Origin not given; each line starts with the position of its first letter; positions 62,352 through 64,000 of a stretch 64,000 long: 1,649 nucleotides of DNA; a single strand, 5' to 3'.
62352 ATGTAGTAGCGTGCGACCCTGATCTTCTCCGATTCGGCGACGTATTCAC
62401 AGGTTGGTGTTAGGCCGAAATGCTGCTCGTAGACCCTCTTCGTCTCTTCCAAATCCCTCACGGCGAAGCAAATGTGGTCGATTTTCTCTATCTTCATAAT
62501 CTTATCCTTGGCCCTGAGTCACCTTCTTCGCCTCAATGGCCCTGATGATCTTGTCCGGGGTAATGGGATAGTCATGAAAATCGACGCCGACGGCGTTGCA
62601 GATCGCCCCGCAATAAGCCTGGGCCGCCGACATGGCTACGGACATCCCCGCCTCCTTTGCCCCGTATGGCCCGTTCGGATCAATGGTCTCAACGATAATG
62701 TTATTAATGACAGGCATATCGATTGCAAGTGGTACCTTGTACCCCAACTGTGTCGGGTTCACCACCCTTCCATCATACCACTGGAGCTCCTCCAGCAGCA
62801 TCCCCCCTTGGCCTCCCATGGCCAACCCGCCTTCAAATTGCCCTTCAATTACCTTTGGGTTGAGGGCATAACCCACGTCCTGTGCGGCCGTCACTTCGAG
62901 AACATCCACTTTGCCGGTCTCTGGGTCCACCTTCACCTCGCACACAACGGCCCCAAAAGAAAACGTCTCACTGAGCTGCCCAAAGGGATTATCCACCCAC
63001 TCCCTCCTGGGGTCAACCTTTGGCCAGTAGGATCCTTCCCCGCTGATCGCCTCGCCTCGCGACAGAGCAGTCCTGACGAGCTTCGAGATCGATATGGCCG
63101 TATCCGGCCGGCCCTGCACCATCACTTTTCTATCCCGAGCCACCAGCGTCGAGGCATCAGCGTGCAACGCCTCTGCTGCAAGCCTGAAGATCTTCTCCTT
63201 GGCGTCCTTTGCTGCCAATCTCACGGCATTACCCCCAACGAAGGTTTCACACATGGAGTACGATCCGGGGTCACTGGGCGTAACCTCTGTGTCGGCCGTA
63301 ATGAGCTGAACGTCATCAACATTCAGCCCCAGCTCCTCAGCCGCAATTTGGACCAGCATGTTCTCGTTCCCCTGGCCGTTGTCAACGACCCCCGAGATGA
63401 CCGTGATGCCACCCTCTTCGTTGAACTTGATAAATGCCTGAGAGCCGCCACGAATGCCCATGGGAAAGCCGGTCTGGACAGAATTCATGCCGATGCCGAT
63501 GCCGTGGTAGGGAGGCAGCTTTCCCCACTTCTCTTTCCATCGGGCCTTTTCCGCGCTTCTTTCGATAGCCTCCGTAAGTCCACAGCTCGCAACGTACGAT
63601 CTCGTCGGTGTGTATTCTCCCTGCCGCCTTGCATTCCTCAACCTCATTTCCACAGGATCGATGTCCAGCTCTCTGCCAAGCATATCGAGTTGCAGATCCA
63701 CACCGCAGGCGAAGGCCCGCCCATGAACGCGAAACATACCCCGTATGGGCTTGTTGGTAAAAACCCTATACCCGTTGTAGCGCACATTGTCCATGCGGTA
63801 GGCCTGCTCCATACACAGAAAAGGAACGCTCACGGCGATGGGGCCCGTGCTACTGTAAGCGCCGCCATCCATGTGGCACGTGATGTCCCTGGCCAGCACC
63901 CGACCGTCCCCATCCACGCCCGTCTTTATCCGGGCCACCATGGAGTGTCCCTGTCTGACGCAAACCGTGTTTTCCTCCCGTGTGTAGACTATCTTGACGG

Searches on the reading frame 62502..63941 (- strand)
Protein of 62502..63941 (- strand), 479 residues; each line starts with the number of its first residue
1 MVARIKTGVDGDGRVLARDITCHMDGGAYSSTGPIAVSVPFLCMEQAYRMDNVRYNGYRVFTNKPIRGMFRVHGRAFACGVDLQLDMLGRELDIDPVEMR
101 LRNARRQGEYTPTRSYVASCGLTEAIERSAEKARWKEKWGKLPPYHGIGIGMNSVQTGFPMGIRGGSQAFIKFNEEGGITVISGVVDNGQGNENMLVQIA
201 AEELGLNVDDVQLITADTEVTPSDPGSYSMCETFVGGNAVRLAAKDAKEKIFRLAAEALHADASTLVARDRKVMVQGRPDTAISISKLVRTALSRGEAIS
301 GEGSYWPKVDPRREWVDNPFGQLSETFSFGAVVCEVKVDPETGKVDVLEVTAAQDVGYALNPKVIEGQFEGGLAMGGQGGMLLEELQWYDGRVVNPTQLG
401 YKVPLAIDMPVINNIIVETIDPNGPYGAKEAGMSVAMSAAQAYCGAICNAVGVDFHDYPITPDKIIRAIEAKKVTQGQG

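Call 5: search_protein_families(library=pfam, proteins=[window:62502-63941:-], max_evalue=0.01)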
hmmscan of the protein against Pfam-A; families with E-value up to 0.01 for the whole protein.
window:62502-63941:- (479 aa): 2 families
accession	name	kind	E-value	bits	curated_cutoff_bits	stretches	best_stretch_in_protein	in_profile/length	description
PF20256.3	MoCoBD_2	-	2.1e-65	221.5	27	1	131-410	14-283/283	Molybdopterin cofactor-binding domain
PF02738.23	MoCoBD_1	-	6.3e-22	78.3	27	1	2-104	141-244/244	Molybdopterin cofactor-binding domain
